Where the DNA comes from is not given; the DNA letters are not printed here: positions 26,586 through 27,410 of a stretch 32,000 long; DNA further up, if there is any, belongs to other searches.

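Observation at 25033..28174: Mercury-resistance cluster with uncharacterised accessory genes: CC-motif membrane protein plus TlpA-like thioredoxin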

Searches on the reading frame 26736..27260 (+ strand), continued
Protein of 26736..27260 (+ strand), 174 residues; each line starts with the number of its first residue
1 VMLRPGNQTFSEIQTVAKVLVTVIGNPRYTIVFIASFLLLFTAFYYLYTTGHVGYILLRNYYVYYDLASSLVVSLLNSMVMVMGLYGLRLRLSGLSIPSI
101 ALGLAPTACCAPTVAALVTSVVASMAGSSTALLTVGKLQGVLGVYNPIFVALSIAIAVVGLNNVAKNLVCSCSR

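Call 31: find_encoding_contigs(protein=P0016, flank=6000, max_places=2)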
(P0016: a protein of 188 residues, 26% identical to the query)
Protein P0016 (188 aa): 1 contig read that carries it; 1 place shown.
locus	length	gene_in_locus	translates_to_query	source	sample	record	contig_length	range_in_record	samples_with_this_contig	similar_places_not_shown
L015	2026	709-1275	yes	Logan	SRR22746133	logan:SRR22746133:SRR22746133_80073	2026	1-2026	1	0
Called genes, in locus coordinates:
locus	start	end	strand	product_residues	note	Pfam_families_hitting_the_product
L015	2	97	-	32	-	?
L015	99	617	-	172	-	PF03167:UDG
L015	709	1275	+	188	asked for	-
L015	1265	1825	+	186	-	PF08534:Redoxin (faint)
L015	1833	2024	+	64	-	?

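Call 32: search_protein_families(library=pfam, proteins=[P0003, P0004, P0005, P0006, P0007, P0009, P0011, P0012, P0014, P0016], max_evalue=10)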
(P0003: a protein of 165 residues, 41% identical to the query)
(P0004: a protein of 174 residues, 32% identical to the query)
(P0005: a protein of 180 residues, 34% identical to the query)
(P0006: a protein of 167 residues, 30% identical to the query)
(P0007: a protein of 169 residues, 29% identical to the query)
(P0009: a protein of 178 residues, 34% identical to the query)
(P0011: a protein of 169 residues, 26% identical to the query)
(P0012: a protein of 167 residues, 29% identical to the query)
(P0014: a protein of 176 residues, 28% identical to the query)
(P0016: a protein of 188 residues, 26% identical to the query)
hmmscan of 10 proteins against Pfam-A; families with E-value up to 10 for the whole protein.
P0003 (165 aa): 0 families

P0004 (174 aa): 1 family
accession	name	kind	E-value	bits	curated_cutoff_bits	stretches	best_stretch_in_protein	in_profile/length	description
PF07895.16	DUF1673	-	6.3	7.1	30.4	1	10-73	109-172/204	Protein of unknown function (DUF1673)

P0005 (180 aa): 4 families
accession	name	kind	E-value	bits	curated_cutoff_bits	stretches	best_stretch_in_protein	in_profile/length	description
PF12488.13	DUF3704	-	0.082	13.3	21.9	1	22-42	1-21/27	Protein of unknown function (DUF3704)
PF09874.14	DUF2101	-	0.47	10.6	22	1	6-70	49-111/206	Predicted membrane protein (DUF2101)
PF09843.14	DUF2070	-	1.5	7.4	30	1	17-134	16-108/561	Predicted membrane protein (DUF2070)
PF16931.10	Phage_holin_8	-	1.8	9.2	26.4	1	7-64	41-98/121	Putative phage holin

P0006 (167 aa): 2 families
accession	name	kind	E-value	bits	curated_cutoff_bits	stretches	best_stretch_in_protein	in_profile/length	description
PF12442.13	DUF3681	-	2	9.3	24.3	1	32-102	17-90/96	Protein of unknown function (DUF3681)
PF13664.11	DUF4149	-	5.2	7.8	24.6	1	26-113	11-93/102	Domain of unknown function (DUF4149)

P0007 (169 aa): 1 family
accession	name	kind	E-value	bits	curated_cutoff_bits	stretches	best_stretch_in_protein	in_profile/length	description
PF12351.13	Fig1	-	0.78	10.1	25.3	1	35-157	64-187/188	Ca2+ regulator and membrane fusion protein Fig1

P0009 (178 aa): 1 family
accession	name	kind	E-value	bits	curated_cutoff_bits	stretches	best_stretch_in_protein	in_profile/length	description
PF04277.18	OAD_gamma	-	0.54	11.4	27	0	145-173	8-36/76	Oxaloacetate decarboxylase, gamma chain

P0011 (169 aa): 2 families
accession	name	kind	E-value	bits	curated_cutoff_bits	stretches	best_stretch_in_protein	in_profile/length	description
PF24838.2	8xMP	-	0.2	11.9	30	1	105-163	27-86/136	Octameric membrane protein family (8xMP)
PF00951.23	Arteri_Gl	-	3.4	7.9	24.9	1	130-165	87-121/179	Arterivirus GL envelope glycoprotein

P0012 (167 aa): 0 families

P0014 (176 aa): 2 families
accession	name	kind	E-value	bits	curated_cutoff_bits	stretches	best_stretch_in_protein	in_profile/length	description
PF07086.17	Jagunal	-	0.18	12.3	25.4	1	16-158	35-176/187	Jagunal, ER re-organisation during oogenesis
PF03699.18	UPF0182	-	0.62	8.5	27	1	18-115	193-290/770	Uncharacterised protein family (UPF0182)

P0016 (188 aa): 0 families

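Call 33: search_protein_families(library=ncbifam, alignment_id=A1, max_evalue=10)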
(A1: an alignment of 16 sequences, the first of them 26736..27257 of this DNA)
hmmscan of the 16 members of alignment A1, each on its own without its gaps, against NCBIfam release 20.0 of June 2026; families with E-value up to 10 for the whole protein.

A. member 1, window:26736-27257:+ (174 aa): 0 families

B. families by the number of members that match (of 16 scanned): 13 families
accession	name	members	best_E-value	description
NF010314.2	PRK13751.2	1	0.0007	mercuric ion transporter MerT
NF033556.1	MerTP_fusion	1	0.0021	mercuric transport protein MerTP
TIGR04417.1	PFTS_polysacc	1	0.11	polysaccharide biosynthesis PFTS motif protein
TIGR03249.1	KdgD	1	0.12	5-dehydro-4-deoxyglucarate dehydratase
NF012187.0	tet_MFS_E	1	0.14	tetracycline efflux MFS transporter Tet(E)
NF042413.1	NGO_0222_fam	1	0.14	NGO_0222 family membrane protein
NF050011.2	PFE_CTERM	1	0.14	PFE-CTERM domain-containing protein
NF052277.1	lmo0954_fam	1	0.54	lmo0954 family membrane protein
NF045890.1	conj_pls20_p028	1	0.59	pLS20_p028 family conjugation system transmembrane protein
NF007811.0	PRK10519.1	1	0.97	hypothetical protein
NF038275.1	Myrrnad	1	1.3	MyrrNad domain-containing protein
NF009253.0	PRK12612.1-1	1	3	putative monovalent cation/H+ antiporter subunit F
NF041560.1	T6SS_Burk_ExIF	1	7.6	putative type VI secretion system effector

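Call 34: search_protein_families(library=ncbifam, proteins=[P0008, P0013, P0015, P0017, P0018, P0019, P0020, P0021, P0022], max_evalue=10)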
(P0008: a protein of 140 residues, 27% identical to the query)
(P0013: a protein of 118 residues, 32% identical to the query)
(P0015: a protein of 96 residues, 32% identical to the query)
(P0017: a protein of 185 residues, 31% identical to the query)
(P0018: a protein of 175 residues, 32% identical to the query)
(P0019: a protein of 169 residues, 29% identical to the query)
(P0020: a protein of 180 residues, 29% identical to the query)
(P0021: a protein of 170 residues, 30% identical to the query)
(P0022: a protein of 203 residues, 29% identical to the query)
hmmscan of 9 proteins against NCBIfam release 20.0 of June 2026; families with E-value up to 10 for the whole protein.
P0008 (140 aa): 0 families

P0013 (118 aa): 1 family
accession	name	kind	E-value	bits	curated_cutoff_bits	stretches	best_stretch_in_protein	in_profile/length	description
NF007811.0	PRK10519.1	equivalog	0.97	8.9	111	2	45-77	61-93/155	hypothetical protein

P0015 (96 aa): 1 family
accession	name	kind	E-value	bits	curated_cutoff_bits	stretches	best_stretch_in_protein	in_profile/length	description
NF042413.1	NGO_0222_fam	subfamily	0.14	12.5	38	1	29-80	13-61/74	NGO_0222 family membrane protein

P0017 (185 aa): 1 family
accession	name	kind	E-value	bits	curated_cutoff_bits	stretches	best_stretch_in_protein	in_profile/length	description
NF010314.2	PRK13751.2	equivalog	0.0007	19.7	150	1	82-159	3-72/116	mercuric ion transporter MerT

P0018 (175 aa): 2 families
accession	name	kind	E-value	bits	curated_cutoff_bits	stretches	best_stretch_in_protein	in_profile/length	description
NF050011.2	PFE_CTERM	equivalog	0.14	12.8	24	1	69-91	6-28/28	PFE-CTERM domain-containing protein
NF052277.1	lmo0954_fam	equivalog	0.54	10.9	40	1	9-67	11-68/89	lmo0954 family membrane protein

P0019 (169 aa): 0 families

P0020 (180 aa): 0 families

P0021 (170 aa): 1 family
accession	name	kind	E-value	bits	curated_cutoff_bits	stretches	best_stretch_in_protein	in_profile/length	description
NF047566.1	SE1626_fam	equivalog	0.028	14.2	70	1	20-50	7-36/55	SE1626 family protein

P0022 (203 aa): 0 families

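Call 42: predict_structure(alignment_id=A1)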
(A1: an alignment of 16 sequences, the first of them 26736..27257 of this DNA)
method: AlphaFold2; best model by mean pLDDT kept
length: 174 residues; sequences in the alignment: 16
mean_pLDDT: 79.2   pTM: 0.71
mean pLDDT of the five models: 79.2, 77.6, 73.2, 72.2, 69.8
residues with pLDDT >= 90: 56; 70-90: 68; 50-70: 46; < 50: 4
segments of 3 or more residues with pLDDT < 50: 1-3
pLDDT, mean of each block of 10 residues (from residue 1): 51 85 95 96 89 79 92 94 88 59 61 61 73 76 83 89 85 56
secondary structure, 60 per line:
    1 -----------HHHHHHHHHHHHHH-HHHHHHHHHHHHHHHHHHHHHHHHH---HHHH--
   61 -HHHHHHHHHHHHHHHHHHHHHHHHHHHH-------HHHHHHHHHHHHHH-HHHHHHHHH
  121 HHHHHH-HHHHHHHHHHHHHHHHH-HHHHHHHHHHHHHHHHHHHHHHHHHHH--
elements in order: H12-25 H27-51 H55-58 H62-89 H97-110 H112-126 H128-144 H146-172

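Call 58: fold_search(model_id=the predicted structure, library=pdb)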
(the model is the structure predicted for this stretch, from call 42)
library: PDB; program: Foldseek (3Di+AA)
matches with E <= 10: 32; with E <= 0.001: 0
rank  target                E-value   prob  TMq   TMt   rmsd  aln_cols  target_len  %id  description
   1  8yn4_R                2.2e+00  0.06  0.17  0.13  14.9       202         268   16  Cryo-EM structure of histamine H2 receptor in complex with histamine and miniGq (released 2024-10-09)
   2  7crz                  2.9e+00  0.10  0.25  0.13  13.8       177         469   14  Crystal structure of human glucose transporter GLUT3 bound with C3361 (released 2021-01-13)
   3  9jc2_B                3.0e+00  0.08  0.21  0.22  15.8       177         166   15  Engineering of ATP synthase Fo (released 2025-07-09)
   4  6ziq_a                3.7e+00  0.06  0.21  0.18  13.6       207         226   14  bovine ATP synthase stator domain, state 1 (released 2020-09-09)
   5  9e0h_A                4.5e+00  0.10  0.24  0.26  11.2       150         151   15  De novo calcium channel heptamer, CalC6_3 with DHR extensions. Off target multimerization state (released 2025-10-01)
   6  7unh_B                4.7e+00  0.06  0.22  0.18  17.3       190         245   13  De novo designed chlorophyll dimer protein in apo state, SP2 (released 2023-04-19)
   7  7xpz                  4.7e+00  0.05  0.21  0.12  13.6       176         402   16  Structure of Apo-hSLC19A1 (released 2022-10-05)
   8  4yn0_B                5.7e+00  0.08  0.24  0.21  16.1       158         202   12  Crystal structure of APP E2 domain in complex with DR6 CRD domain (released 2015-04-15)
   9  9g2r_F                5.7e+00  0.04  0.20  0.16  25.9       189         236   10  Endophilin B1 dimers bound to nanodiscs (released 2024-08-07)
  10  7o3v_H                6.3e+00  0.06  0.25  0.24  18.5       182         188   15  Stalk complex structure (TrwJ/VirB5-TrwI/VirB6) from the fully-assembled R388 type IV secretion system determined by c (released 2022-06-22)
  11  9g2r_A                6.3e+00  0.06  0.24  0.20  27.2       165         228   11  Endophilin B1 dimers bound to nanodiscs (released 2024-08-07)
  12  9jc2_A                6.3e+00  0.05  0.21  0.21  15.8       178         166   14  Engineering of ATP synthase Fo (released 2025-07-09)
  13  7udn_B                6.3e+00  0.04  0.19  0.13  20.7       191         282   11  Crystal structure of designed helical repeat protein RPB_PLP1_R6 in alternative conformation 2 (released 2023-03-22)
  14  7v3z                  6.3e+00  0.04  0.18  0.09  16.6       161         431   12  Structure of cannabinoid receptor type 1(CB1) (released 2021-11-24)
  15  6zbb_a                6.9e+00  0.05  0.24  0.20  11.8       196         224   12  bovine ATP synthase Fo domain (released 2020-09-09)
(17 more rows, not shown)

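Call 98: search_protein_families(library=ncbifam, proteins=[L001:6747-8165:+], max_evalue=1e-60)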
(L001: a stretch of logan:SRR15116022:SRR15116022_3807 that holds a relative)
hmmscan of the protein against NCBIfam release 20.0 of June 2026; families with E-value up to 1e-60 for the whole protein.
L001:6747-8165:+ (472 aa): 22 families
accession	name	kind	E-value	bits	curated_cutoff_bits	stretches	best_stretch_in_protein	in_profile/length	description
TIGR02053.1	MerA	equivalog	2.8e-156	521.2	454.45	1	4-471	1-464/465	mercury(II) reductase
TIGR01350.1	lipoamide_DH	equivalog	3.7e-105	352.3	408.8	1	4-460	2-455/461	dihydrolipoyl dehydrogenase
NF010311.1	PRK13748.1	subfamily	2.4e-101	340.3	600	1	5-471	99-559/560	mercury(II) reductase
NF004991.0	PRK06370.1-3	subfamily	8.8e-92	308.2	620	1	2-462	34-490/509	FAD-containing oxidoreductase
NF004947.0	PRK06292.2-5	equivalog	1.6e-88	297.6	592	1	1-458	1-457/474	dihydrolipoyl dehydrogenase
NF004946.0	PRK06292.2-4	subfamily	5.4e-83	279.4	634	1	1-454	1-465/487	dihydrolipoyl dehydrogenase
NF004992.0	PRK06370.1-4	equivalog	1e-82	278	629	1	2-457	3-453/459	FAD-containing oxidoreductase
NF004776.0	PRK06116.1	equivalog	1.3e-81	274.9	480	1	2-451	3-445/450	glutathione-disulfide reductase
NF004943.0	PRK06292.2-1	equivalog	3e-81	273.5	432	1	1-459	1-455/456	dihydrolipoyl dehydrogenase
NF004945.0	PRK06292.2-3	equivalog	5.7e-81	272.8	494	1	1-456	1-449/457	dihydrolipoyl dehydrogenase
NF003585.0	PRK05249.1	equivalog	1.3e-76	258.1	465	1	2-456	5-454/464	Si-specific NAD(P)(+) transhydrogenase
NF041853.1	hythiocyan_redase_MerA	equivalog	1.2e-75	255.1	650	1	1-452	1-434/440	hypothiocyanous acid reductase MerA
NF005884.0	PRK07846.1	equivalog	9.2e-72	242.1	501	1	1-452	1-444/454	mycothione reductase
NF040477.1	chlor_oxi_RclA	equivalog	1.4e-70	238.2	740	1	1-452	1-433/441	reactive chlorine resistance oxidoreductase RclA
NF004944.0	PRK06292.2-2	equivalog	1.5e-69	234.8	619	1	1-453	1-446/460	dihydrolipoyl dehydrogenase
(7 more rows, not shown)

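Call 108: search_protein_families(library=ncbifam, alignment_id=A6, max_evalue=1)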
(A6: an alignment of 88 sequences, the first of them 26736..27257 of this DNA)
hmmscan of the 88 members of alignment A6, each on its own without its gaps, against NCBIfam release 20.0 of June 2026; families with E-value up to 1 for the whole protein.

A. member 1, window:26736-27257:+ (174 aa): 0 families

B. families by the number of members that match (of 88 scanned): 35 families (the first 25 are shown)
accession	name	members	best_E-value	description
TIGR04370.1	glyco_rpt_poly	9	0.013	oligosaccharide repeat unit polymerase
NF010314.2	PRK13751.2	5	0.00023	mercuric ion transporter MerT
NF007816.0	PRK10525.1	4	0.0038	cytochrome o ubiquinol oxidase subunit II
NF002132.0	PRK00971.1-1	4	0.0087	glutaminase B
NF045710.1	GSU0071_fam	4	0.11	GSU0071 family protein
TIGR04154.1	archaeo_STT3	4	0.17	oligosaccharyl transferase, archaeosortase A system-associated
NF045683.1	MerT_CopZ_Se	3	0.0054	MerT/CopZ fusion-like heavy metal transport selenoprotein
NF033556.1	MerTP_fusion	2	0.0021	mercuric transport protein MerTP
NF003192.0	PRK04164.1-3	2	0.0076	hypothetical protein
NF047413.1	heterocyst_PatX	2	0.042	heterocyst-inhibiting protein PatX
TIGR01316.1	gltA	2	0.06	NADPH-dependent glutamate synthase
NF040868.1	carboxypep_CpsA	2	0.084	carboxypeptidase CpsA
NF041013.1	T4P_ComGE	2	0.29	competence type IV pilus minor pilin ComGE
NF047566.1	SE1626_fam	1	0.028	SE1626 family protein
NF033507.3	Loki-CTERM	1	0.1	Loki-CTERM sorting domain-containing protein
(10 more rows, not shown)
